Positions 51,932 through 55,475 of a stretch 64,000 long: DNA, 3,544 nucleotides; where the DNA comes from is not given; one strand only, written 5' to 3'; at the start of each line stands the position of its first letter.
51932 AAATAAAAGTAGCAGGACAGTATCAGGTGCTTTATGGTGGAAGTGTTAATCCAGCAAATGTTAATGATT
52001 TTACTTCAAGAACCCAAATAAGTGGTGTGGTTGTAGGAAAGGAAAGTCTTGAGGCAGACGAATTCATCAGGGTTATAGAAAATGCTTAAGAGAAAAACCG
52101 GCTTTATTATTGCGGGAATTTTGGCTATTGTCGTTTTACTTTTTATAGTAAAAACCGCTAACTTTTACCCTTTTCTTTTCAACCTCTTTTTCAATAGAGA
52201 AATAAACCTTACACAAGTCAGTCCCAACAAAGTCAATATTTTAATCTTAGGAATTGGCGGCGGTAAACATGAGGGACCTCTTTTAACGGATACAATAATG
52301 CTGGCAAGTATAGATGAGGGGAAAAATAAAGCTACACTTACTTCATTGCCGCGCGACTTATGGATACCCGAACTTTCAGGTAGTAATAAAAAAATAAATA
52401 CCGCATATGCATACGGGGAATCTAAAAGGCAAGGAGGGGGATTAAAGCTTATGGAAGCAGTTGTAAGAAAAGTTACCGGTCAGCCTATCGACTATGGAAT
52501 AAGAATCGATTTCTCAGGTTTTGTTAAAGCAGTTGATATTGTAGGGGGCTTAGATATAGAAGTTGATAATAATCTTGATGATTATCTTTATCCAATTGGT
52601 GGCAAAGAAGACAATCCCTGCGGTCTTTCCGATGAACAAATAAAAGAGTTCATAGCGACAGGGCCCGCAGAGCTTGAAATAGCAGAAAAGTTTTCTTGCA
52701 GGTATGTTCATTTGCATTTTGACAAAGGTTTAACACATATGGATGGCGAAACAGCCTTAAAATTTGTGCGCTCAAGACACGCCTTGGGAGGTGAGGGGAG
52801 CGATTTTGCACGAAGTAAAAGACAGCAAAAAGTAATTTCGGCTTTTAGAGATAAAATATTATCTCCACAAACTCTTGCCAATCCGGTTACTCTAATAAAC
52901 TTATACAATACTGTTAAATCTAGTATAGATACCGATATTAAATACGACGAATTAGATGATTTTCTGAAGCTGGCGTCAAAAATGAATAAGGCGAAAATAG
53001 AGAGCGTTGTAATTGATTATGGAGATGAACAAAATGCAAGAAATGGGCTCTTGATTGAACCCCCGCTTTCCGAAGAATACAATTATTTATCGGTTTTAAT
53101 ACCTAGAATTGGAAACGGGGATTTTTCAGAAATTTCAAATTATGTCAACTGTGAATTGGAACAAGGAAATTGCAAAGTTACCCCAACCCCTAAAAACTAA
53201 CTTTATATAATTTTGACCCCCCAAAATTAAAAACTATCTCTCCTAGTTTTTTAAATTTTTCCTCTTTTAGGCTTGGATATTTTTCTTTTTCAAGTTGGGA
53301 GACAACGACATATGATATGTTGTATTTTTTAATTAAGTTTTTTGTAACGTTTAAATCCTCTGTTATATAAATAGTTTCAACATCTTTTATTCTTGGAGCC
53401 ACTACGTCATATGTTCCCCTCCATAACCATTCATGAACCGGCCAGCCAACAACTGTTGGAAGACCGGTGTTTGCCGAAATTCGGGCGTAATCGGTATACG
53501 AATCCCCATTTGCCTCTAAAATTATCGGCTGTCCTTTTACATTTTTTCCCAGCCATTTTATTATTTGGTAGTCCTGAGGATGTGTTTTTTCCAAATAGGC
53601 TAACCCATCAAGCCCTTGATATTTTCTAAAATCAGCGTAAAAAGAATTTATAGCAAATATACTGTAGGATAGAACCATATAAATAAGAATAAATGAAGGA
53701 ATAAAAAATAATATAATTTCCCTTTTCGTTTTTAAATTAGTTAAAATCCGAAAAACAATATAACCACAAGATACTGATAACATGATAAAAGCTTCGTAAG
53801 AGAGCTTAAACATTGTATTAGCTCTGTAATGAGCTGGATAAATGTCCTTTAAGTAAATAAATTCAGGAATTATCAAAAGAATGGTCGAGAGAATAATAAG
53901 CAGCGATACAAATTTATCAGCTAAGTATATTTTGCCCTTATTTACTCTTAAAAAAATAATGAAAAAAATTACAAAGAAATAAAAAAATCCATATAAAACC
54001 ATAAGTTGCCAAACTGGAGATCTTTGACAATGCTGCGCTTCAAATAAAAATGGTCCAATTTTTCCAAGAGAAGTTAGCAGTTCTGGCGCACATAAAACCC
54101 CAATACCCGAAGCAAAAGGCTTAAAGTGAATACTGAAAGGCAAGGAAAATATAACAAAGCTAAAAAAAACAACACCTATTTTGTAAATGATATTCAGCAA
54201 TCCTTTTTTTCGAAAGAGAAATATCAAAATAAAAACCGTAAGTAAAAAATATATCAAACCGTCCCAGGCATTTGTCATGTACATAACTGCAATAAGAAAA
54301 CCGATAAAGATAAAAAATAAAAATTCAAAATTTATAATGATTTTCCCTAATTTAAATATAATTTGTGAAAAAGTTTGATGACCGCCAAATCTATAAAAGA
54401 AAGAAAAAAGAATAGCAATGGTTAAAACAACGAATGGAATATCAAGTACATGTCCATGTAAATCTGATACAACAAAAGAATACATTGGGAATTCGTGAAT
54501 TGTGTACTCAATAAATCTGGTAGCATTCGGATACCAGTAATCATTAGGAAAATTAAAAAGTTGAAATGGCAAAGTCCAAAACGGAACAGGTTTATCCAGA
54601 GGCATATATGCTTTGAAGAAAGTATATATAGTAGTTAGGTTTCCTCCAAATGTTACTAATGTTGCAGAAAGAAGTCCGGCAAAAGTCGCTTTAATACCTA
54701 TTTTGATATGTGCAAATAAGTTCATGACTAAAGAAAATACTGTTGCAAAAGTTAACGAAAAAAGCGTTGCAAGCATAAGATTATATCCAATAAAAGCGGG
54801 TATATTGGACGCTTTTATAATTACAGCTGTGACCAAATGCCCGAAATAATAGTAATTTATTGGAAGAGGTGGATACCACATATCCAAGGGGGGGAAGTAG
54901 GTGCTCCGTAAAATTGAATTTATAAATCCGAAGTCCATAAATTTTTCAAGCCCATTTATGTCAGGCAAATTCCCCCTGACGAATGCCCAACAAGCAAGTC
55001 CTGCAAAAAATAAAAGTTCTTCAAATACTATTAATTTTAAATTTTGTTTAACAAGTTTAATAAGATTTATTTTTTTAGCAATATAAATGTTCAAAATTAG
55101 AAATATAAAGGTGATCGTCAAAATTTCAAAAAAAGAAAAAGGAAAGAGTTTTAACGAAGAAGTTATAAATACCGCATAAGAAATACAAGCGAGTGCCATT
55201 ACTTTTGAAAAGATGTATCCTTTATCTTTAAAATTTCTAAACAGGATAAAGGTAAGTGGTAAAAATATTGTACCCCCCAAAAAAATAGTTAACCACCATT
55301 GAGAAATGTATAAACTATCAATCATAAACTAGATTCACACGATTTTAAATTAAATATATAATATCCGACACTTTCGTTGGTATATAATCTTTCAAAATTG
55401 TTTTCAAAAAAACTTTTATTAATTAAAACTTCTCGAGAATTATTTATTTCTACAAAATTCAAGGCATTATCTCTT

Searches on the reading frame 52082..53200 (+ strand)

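Call 3: search_protein_families(library=pfam, proteins=[window:52082-53200:+], max_evalue=0.1)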
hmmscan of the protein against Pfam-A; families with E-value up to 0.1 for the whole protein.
window:52082-53200:+ (372 aa): 2 families
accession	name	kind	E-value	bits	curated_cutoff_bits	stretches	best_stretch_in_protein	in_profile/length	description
PF03816.19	LytR_cpsA_psr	-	3.1e-33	115.5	24.6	1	69-259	2-148/150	LytR_cpsA_psr family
PF10725.14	DUF2517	-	0.004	17.4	25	1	2-36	10-44/61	Protein of unknown function (DUF2517)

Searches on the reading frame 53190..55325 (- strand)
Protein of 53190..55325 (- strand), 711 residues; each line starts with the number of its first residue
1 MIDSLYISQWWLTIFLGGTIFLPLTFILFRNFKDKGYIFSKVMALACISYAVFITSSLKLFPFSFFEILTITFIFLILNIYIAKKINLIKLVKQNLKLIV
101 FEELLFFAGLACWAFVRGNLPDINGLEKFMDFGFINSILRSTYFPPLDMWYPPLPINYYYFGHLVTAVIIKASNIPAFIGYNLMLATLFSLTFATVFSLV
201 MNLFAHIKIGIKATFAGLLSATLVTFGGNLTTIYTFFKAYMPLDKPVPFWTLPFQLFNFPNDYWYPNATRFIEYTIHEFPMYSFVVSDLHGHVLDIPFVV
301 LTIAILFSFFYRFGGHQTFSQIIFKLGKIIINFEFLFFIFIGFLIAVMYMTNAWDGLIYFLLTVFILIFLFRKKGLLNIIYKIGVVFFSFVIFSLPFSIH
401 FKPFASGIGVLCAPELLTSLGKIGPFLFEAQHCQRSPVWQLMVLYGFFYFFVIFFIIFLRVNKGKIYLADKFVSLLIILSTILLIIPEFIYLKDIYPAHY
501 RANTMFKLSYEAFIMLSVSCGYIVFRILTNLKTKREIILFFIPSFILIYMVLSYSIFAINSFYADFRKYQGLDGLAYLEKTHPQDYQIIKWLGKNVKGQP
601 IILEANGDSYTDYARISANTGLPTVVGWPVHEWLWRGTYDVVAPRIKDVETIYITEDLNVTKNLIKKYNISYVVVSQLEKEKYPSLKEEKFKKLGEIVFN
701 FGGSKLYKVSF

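Call 3: search_protein_families(library=pfam, proteins=[window:53190-55325:-], max_evalue=0.1)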
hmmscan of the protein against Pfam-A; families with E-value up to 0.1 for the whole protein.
window:53190-55325:- (711 aa): 2 families
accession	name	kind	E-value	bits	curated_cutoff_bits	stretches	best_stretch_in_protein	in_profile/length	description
PF10060.15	DUF2298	-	2.5e-93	314.1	27.8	2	48-459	2-386/488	Uncharacterized membrane protein (DUF2298)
PF20755.2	DUF6834_C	-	0.011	16.4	27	1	636-698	39-94/129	Domain of unknown function (DUF6834), C-terminal domain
